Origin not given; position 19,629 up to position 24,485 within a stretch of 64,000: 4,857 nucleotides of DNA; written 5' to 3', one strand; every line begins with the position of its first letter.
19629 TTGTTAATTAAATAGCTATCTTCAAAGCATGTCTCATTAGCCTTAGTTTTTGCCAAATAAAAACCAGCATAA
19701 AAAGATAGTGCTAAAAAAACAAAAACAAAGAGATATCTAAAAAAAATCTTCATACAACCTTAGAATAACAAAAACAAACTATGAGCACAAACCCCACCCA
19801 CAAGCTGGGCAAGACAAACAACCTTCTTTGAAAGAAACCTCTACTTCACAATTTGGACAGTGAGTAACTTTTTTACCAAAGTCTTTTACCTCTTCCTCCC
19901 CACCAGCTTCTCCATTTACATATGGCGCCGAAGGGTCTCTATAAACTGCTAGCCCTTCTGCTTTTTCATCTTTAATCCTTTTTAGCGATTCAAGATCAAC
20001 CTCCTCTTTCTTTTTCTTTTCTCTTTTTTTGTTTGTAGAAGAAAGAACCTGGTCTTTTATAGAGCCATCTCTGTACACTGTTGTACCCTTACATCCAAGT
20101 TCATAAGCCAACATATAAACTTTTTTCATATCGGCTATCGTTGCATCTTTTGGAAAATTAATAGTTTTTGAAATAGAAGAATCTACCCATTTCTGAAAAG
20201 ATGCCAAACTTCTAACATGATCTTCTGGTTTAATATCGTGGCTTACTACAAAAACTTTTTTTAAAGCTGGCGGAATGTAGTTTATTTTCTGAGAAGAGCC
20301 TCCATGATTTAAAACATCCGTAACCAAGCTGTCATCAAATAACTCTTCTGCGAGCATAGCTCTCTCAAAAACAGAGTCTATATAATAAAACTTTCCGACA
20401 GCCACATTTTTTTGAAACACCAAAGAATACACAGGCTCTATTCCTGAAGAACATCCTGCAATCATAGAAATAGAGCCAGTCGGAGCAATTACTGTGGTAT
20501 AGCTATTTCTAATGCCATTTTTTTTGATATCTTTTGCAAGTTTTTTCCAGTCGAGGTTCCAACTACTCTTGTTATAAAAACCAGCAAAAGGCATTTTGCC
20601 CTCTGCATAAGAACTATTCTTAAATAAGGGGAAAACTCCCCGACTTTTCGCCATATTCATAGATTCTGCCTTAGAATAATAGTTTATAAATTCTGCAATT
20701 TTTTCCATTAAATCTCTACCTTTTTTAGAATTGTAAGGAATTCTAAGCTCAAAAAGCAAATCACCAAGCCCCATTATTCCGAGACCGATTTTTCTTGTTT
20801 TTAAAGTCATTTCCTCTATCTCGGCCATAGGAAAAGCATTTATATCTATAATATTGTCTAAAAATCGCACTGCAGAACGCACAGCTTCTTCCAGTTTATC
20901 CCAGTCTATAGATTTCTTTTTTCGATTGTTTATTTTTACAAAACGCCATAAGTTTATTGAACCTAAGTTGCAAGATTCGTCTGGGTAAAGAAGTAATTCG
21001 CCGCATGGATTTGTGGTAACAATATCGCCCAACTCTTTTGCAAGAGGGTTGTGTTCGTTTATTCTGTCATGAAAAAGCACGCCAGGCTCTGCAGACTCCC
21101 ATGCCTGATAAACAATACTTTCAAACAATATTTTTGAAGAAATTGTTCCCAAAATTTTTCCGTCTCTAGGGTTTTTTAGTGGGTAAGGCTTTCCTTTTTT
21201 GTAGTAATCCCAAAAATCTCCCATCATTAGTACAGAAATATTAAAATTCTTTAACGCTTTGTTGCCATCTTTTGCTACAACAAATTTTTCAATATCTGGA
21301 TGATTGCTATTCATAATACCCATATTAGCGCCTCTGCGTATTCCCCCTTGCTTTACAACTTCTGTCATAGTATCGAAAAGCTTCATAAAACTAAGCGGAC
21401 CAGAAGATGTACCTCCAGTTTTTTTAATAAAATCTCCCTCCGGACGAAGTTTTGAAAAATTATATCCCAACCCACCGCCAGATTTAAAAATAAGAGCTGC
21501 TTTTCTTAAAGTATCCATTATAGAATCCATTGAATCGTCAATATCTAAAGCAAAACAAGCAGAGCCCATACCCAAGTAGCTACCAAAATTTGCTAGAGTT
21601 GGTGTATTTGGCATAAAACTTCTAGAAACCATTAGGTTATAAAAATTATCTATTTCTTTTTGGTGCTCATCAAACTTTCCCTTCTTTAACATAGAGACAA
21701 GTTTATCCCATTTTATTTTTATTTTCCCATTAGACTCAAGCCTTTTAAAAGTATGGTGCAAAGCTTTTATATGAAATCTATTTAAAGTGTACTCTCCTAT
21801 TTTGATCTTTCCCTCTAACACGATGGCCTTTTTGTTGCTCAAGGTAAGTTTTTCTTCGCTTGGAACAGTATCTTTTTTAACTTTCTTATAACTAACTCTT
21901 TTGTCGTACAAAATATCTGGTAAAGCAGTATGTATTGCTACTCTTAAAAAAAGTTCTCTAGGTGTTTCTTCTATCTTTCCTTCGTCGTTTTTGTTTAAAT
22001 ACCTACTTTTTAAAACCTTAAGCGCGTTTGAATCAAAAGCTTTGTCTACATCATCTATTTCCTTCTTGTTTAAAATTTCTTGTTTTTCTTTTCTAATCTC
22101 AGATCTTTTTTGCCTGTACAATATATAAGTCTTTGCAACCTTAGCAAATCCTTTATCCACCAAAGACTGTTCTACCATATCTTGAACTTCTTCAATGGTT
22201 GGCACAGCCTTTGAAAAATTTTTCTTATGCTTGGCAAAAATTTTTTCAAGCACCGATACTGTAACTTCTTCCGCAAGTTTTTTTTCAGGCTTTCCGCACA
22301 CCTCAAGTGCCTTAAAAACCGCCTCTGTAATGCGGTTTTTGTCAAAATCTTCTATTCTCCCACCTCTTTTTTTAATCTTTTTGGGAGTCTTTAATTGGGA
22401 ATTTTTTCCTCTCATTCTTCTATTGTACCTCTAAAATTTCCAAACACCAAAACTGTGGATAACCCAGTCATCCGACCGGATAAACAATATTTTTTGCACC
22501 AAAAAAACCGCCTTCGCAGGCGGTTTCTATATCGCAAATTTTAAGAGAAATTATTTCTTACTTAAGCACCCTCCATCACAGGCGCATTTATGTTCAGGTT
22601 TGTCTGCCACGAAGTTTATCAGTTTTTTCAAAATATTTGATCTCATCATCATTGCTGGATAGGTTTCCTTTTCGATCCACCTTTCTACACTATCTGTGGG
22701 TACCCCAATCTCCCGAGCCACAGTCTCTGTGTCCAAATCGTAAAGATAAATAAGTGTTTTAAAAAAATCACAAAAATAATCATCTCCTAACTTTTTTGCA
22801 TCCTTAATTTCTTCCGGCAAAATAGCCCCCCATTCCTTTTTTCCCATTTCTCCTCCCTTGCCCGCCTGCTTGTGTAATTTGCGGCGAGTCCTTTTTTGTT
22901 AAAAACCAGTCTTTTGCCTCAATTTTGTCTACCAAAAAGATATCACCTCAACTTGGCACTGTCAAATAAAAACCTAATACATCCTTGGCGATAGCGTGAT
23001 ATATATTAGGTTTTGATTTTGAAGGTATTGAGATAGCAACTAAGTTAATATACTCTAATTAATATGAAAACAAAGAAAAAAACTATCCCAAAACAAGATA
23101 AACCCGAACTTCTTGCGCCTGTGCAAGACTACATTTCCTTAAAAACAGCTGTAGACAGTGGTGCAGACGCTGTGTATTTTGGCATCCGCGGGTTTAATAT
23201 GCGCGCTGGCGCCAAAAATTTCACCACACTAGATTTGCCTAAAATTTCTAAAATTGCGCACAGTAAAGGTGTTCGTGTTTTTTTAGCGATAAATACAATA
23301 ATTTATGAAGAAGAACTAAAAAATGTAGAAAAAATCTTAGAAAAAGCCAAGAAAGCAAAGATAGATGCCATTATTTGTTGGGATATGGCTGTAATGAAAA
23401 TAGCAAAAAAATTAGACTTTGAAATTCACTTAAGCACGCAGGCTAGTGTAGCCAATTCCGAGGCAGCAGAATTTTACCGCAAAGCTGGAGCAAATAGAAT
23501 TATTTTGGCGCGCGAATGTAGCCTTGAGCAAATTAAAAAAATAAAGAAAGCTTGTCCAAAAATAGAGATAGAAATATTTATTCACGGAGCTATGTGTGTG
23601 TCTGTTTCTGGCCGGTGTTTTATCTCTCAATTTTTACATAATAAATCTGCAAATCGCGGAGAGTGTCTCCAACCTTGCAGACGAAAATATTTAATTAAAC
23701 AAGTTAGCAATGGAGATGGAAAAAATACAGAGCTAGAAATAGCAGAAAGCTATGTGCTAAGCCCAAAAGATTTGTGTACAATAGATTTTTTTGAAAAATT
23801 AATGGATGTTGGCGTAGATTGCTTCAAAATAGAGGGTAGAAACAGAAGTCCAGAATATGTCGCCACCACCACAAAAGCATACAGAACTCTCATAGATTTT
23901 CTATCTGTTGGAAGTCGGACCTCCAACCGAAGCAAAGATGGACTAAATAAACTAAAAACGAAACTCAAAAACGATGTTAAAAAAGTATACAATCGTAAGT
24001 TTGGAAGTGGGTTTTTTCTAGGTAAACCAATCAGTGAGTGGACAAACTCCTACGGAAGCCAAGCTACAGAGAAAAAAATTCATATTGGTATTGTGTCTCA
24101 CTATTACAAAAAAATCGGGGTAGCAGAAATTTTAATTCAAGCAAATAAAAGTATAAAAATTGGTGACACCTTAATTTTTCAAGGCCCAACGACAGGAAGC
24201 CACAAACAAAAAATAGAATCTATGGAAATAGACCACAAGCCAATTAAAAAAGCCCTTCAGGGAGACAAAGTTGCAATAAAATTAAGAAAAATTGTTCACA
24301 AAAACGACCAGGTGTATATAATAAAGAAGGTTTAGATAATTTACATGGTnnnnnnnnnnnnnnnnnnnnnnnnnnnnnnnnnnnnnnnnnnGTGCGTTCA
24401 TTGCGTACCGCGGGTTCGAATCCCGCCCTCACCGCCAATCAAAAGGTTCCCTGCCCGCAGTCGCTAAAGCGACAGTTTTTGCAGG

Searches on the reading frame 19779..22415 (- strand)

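Call 40: search_protein_families(library=pfam, proteins=[window:19779-22415:-], max_evalue=0.0001)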
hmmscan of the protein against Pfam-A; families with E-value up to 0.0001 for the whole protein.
window:19779-22415:- (878 aa): 3 families
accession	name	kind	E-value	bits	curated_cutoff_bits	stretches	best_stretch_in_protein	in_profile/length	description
PF02867.20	Ribonuc_red_lgC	-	6.3e-157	523.8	23.9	1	285-781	1-523/523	Ribonucleotide reductase, barrel domain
PF03477.21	ATP-cone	-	2.4e-18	66.9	25.8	1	13-106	2-88/88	ATP cone domain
PF00317.26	Ribonuc_red_lgN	-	2.7e-18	66.3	28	1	127-279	3-74/77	Ribonucleotide reductase, all-alpha domain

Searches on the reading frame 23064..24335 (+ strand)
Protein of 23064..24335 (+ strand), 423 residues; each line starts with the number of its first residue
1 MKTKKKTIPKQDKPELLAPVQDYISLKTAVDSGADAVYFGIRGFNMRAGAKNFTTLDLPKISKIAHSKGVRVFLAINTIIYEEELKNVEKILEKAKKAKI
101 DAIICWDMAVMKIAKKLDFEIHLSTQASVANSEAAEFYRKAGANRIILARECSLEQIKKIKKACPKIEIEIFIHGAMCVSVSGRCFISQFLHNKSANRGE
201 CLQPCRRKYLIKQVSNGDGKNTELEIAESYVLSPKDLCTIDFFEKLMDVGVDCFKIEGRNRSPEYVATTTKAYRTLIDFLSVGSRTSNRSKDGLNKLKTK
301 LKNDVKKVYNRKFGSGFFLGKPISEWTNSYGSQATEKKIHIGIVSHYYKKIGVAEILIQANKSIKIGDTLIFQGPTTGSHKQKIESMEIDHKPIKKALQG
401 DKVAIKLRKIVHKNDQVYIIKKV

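Call 40: search_protein_families(library=pfam, proteins=[window:23064-24335:+], max_evalue=0.0001)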
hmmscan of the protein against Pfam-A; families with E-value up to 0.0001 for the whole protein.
window:23064-24335:+ (423 aa): 1 family
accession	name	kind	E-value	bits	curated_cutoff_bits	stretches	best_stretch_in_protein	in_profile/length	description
PF01136.24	Peptidase_U32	-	8.6e-81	271.1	22.4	1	85-322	1-231/233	Peptidase family U32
